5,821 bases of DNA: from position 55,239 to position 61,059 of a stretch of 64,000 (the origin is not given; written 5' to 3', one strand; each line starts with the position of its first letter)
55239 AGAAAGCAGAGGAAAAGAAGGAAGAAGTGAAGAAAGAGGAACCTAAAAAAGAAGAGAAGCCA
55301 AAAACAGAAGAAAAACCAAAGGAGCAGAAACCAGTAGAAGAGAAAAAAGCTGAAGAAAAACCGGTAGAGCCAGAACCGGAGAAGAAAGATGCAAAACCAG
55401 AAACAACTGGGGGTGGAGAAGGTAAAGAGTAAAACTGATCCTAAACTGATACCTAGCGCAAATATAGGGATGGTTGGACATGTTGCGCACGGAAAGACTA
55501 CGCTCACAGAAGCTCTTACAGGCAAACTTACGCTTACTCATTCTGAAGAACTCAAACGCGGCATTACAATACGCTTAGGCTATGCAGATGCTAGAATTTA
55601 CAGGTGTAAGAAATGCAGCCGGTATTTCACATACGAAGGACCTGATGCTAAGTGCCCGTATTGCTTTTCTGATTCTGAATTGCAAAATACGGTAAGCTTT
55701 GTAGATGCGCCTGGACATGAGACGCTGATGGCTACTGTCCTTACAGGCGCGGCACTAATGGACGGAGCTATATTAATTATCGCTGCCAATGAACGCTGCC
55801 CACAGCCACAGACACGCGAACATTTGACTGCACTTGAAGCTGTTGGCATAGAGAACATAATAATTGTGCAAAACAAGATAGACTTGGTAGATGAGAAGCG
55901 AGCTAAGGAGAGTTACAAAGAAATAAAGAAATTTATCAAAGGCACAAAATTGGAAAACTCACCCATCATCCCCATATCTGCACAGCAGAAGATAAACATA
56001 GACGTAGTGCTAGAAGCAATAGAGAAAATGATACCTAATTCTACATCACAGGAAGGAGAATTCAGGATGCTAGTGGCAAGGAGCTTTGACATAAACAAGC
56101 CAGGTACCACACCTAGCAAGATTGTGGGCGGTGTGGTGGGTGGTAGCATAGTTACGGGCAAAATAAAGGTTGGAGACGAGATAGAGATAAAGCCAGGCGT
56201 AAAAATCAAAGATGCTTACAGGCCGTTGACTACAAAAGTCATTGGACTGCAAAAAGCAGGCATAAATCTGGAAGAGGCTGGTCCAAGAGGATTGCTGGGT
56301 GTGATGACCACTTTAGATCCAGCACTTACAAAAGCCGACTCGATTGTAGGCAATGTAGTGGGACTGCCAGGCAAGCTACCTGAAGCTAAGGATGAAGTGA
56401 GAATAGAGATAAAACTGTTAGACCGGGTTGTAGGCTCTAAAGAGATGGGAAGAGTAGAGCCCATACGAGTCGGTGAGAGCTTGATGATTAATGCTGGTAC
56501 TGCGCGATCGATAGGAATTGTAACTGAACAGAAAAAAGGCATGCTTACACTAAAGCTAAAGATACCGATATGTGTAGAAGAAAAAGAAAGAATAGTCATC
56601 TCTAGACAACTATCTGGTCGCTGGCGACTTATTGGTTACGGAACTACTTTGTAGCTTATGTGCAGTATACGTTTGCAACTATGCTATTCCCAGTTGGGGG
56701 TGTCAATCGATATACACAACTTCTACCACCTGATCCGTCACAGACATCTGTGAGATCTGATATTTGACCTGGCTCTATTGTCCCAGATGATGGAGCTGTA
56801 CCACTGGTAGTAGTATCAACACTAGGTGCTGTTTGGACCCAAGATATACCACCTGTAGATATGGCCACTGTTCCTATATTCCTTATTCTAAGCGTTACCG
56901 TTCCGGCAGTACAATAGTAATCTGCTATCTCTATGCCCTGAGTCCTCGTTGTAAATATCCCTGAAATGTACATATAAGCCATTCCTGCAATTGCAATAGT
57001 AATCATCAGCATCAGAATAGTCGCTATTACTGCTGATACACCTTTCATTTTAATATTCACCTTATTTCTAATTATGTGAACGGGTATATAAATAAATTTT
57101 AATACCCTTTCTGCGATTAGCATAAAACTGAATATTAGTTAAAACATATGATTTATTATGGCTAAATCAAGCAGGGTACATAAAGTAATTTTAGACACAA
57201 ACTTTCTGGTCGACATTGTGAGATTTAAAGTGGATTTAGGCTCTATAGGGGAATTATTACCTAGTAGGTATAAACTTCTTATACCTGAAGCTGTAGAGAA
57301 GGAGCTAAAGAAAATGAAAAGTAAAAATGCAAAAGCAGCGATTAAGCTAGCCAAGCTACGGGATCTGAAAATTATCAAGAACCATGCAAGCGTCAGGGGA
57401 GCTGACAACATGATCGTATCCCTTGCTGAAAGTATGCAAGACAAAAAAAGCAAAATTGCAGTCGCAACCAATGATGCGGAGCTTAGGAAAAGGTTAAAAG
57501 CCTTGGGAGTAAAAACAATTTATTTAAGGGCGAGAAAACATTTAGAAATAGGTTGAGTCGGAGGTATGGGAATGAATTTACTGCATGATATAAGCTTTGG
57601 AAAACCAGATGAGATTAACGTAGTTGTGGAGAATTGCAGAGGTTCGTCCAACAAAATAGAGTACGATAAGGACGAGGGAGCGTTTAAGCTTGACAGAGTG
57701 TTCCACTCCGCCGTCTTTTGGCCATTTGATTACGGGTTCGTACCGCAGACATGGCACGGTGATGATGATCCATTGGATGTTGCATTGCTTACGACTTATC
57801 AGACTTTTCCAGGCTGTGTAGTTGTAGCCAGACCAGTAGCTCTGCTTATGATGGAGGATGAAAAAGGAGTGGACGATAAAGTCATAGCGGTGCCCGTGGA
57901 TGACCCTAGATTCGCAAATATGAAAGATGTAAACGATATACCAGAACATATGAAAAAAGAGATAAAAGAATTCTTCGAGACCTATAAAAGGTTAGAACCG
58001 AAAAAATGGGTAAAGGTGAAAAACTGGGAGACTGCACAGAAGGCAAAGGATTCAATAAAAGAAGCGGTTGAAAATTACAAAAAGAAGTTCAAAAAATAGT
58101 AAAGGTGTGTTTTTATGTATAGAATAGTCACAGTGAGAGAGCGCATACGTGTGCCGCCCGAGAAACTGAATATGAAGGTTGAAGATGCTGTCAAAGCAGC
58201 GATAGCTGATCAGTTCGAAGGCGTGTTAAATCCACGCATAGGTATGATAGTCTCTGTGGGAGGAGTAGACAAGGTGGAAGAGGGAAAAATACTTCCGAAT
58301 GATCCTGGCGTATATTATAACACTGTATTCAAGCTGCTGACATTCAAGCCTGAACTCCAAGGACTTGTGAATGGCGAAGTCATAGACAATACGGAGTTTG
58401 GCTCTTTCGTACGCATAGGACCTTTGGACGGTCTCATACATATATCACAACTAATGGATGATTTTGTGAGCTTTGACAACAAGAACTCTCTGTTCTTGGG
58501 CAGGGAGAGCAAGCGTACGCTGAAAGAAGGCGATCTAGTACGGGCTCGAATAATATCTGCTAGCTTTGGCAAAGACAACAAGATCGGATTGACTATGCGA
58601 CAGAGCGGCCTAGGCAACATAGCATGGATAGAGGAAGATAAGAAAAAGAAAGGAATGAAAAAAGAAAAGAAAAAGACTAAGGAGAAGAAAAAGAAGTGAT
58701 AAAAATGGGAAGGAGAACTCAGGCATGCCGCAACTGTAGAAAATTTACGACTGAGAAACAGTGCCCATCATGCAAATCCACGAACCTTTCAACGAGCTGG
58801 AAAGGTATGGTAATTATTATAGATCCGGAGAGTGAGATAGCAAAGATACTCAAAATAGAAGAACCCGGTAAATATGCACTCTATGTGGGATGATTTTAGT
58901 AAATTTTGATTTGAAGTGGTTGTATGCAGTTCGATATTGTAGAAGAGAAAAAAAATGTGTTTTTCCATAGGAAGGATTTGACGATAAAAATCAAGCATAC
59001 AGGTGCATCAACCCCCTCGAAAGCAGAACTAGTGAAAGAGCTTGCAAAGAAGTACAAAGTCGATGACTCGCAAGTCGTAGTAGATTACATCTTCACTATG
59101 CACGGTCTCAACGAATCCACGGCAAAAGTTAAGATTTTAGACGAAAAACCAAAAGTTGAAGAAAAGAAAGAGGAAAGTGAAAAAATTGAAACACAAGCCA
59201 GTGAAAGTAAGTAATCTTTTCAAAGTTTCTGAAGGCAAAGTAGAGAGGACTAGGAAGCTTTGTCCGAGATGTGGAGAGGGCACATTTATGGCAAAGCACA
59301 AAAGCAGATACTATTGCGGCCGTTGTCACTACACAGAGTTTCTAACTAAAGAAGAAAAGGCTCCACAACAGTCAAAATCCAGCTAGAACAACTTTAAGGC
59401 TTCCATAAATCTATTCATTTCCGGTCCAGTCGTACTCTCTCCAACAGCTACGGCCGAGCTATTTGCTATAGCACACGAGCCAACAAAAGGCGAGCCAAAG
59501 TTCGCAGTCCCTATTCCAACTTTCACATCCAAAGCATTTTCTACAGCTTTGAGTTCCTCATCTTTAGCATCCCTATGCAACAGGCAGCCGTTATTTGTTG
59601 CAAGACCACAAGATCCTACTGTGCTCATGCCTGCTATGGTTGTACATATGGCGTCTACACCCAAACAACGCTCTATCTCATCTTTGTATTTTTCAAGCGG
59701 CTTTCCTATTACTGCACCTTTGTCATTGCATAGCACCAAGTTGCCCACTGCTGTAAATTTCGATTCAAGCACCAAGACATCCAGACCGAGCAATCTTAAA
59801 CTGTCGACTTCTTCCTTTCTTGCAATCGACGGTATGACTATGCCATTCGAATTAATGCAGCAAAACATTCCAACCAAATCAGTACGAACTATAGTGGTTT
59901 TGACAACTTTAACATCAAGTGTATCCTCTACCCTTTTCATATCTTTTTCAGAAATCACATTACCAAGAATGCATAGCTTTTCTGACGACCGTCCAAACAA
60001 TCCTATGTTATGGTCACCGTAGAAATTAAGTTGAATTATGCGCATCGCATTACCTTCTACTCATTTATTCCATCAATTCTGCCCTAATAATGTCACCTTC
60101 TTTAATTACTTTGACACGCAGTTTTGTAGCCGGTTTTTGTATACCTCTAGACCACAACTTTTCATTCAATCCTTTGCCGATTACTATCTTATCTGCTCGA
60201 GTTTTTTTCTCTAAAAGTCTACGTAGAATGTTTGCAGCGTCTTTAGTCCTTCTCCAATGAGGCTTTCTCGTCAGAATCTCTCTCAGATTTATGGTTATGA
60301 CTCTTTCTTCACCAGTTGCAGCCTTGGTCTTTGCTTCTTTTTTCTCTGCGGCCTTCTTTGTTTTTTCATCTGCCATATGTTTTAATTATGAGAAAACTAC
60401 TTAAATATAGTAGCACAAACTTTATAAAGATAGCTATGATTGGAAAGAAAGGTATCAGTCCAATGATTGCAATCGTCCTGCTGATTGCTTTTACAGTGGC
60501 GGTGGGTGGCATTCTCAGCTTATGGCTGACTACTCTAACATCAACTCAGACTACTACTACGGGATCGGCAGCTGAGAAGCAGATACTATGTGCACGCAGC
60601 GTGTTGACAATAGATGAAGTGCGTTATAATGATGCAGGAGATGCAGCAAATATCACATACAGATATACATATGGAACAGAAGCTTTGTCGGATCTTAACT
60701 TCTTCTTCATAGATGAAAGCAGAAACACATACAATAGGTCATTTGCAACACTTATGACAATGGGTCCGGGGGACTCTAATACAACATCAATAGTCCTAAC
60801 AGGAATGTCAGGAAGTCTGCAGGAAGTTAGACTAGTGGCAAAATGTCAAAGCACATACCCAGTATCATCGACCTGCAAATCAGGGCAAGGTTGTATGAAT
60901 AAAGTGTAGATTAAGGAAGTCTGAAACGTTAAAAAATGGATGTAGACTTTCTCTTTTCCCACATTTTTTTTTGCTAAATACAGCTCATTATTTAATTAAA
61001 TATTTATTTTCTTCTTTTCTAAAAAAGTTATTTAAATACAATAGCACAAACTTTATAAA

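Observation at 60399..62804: Four tandem pilin paralogs with conserved ends and divergent cores: a possible surface-variation cassette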

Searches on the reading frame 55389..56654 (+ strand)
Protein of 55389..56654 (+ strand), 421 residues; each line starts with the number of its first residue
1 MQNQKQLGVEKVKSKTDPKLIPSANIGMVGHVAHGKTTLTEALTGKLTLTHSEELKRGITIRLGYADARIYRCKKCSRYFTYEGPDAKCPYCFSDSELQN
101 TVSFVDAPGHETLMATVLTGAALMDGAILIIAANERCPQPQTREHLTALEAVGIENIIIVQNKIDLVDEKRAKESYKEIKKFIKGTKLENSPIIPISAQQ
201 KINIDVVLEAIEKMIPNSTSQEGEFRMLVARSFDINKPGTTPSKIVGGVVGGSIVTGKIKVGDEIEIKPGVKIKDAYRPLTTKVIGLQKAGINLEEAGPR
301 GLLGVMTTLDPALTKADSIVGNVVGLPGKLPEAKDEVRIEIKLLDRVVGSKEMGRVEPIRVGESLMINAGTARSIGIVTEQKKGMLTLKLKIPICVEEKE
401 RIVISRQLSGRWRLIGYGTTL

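Call 51: find_homologous_proteins(query=window:55389-56654:+, max_evalue=1e-50)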
Query window:55389-56654:+ (421 aa): 8000 proteins with E <= 1e-50 among 8000 candidates; the best 120 are listed.
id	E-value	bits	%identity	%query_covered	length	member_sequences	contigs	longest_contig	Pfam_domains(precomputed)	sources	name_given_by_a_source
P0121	1.4e-270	915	100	100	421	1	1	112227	PF09173.18,PF00009.34,PF03193.23,PF03144.32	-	-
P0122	7.8e-221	751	82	98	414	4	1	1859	PF09173.18,PF00009.34,PF03193.23,PF03144.32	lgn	-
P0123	2.6e-207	707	76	98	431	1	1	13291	PF09173.18,PF00009.34,PF03193.23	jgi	jgi:translation initiation factor 2 subunit 3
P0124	3.5e-201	687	76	96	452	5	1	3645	PF09173.18,PF00009.34,PF03144.32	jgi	-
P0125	1.1e-198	678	75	96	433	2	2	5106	PF09173.18,PF00009.34,PF03193.23,PF03144.32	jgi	-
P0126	9.9e-193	659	72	96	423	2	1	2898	PF09173.18,PF00009.34,PF03144.32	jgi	jgi:translation initiation factor 2 subunit 3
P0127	1.6e-192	658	71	98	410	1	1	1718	PF09173.18,PF00009.34,PF03193.23,PF03144.32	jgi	jgi:translation initiation factor 2 subunit 3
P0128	2.8e-192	657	71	98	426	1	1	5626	PF09173.18,PF00009.34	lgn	-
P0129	9.0e-192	656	72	95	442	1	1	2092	PF09173.18,PF00009.34,PF03193.23,PF03144.32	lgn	-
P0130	1.5e-191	655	72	96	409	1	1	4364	PF09173.18,PF00009.34,PF03193.23,PF03144.32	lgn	-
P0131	6.0e-191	653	70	98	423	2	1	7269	PF09173.18,PF00009.34,PF03144.32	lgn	-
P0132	1.0e-190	652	71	98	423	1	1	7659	PF09173.18,PF00009.34,PF03144.32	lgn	-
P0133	1.2e-190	652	73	95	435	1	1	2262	PF09173.18,PF00009.34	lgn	-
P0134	2.5e-190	651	71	98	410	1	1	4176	PF09173.18,PF00009.34,PF03193.23,PF03144.32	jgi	jgi:translation initiation factor 2 subunit 3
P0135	3.5e-189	647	72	98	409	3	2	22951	PF09173.18,PF00009.34,PF03144.32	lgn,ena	-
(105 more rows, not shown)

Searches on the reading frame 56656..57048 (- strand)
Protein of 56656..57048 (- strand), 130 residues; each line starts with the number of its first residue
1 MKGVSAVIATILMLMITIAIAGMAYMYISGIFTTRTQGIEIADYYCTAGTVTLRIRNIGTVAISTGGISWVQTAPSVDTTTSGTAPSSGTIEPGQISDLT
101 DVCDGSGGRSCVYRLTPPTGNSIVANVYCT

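Call 5: search_protein_families(library=pfam, proteins=[window:56656-57048:-], max_evalue=1)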
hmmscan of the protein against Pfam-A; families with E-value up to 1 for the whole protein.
window:56656-57048:- (130 aa): 2 families
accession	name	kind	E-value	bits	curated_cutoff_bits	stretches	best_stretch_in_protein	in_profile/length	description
PF07790.16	Pilin_N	-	0.013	16.8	25.2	1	2-31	1-30/78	Archaeal Type IV pilin, N-terminal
PF10907.13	DUF2749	-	0.045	14.2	25.5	1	59-90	13-44/72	Protein of unknown function (DUF2749)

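Call 6: search_protein_families(library=ncbifam, proteins=[window:56656-57048:-], max_evalue=1)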
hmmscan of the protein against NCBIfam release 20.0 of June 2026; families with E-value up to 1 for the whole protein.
window:56656-57048:- (130 aa): 5 families
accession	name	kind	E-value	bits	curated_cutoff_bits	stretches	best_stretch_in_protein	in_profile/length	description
NF046073.1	UpsA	equivalog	1.3e-11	44.8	130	1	1-105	1-106/136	pilin subunit UpsA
TIGR02537.2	arch_flag_Nterm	domain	7.1e-06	25.4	20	1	2-31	3-32/33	archaellin/type IV pilin N-terminal domain-containing protein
NF011422.0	PRK14849.1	exception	0.0033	14.6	2335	1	44-116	606-678/1806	ECSE_1600 family autotransporter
NF046074.1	UpsB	equivalog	0.015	15.4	70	1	2-55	1-55/126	pilin subunit UpsB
NF053669.1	bindosome_BasA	exception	0.17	12.1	230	1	1-51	1-53/136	bindosome assembly system protein BasA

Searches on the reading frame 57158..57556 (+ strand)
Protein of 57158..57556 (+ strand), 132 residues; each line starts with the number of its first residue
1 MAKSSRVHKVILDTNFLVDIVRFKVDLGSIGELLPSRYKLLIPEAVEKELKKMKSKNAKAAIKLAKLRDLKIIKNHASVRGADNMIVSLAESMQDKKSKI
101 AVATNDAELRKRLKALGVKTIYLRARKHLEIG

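Call 70: search_protein_families(library=pfam, proteins=[window:57158-57556:+], max_evalue=1)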
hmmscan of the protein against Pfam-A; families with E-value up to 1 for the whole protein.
window:57158-57556:+ (132 aa): 7 families
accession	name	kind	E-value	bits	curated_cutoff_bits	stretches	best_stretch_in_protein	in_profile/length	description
PF18477.7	PIN_9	-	6.9e-16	59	26.3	1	10-126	1-116/116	PIN like domain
PF13638.12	PIN_4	-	9.4e-08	32.9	21.9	2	10-67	1-51/132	PIN domain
PF04900.18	Fcf1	-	3.7e-07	30.8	21.4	1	33-124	2-91/99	Fcf1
PF16289.11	PIN_12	-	2.6e-06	28.4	32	1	10-128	1-121/172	PIN domain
PF01850.27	PIN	-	0.0011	20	23.6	1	10-61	1-54/120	PIN domain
PF05991.17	NYN_YacP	-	0.0068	16.8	24.6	1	81-117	78-114/166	YacP-like NYN domain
PF22089.2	DIP2116-like_N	-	0.091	12.9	27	1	50-128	54-132/165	DIP2116-like, N-terminal domain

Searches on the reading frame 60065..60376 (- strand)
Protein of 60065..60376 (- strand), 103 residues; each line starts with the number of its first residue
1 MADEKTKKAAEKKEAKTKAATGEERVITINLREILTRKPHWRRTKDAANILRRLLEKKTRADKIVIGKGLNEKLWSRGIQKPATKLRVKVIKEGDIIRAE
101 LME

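Call 69: search_protein_families(library=ncbifam, proteins=[window:60065-60376:-], max_evalue=0.01)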
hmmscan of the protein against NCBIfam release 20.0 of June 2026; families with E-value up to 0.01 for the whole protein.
window:60065-60376:- (103 aa): 1 family
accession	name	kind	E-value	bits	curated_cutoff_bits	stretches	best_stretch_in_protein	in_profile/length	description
NF002258.1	PRK01192.1-1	equivalog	1.4e-21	76.2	68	1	24-101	1-82/83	50S ribosomal protein L31e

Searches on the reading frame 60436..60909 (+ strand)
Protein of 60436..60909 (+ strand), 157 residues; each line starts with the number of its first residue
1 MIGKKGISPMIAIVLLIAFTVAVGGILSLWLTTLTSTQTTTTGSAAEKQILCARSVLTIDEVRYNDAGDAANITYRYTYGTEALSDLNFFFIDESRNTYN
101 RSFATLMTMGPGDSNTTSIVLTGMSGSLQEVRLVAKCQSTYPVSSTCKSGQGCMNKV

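Call 5: search_protein_families(library=pfam, proteins=[window:60436-60909:+], max_evalue=1)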
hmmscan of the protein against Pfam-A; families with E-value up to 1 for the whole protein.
window:60436-60909:+ (157 aa): 2 families
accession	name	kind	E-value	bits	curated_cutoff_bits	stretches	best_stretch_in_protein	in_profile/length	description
PF07790.16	Pilin_N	-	0.0065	17.7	25.2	1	5-47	1-43/78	Archaeal Type IV pilin, N-terminal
PF10907.13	DUF2749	-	0.065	13.7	25.5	1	8-46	2-44/72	Protein of unknown function (DUF2749)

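Call 6: search_protein_families(library=ncbifam, proteins=[window:60436-60909:+], max_evalue=1)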
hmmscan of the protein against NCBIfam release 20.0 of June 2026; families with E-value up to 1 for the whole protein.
window:60436-60909:+ (157 aa): 3 families
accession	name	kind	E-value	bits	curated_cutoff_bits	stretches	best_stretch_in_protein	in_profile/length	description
NF046073.1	UpsA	equivalog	1.2e-06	28.7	130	1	4-56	1-53/136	pilin subunit UpsA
TIGR02537.2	arch_flag_Nterm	domain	7.4e-06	25.4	20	1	4-34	2-32/33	archaellin/type IV pilin N-terminal domain-containing protein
NF033567.1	act_recrut_TARP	equivalog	0.0017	16.8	400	1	20-129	394-505/865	type III secretion system actin-recruiting effector Tarp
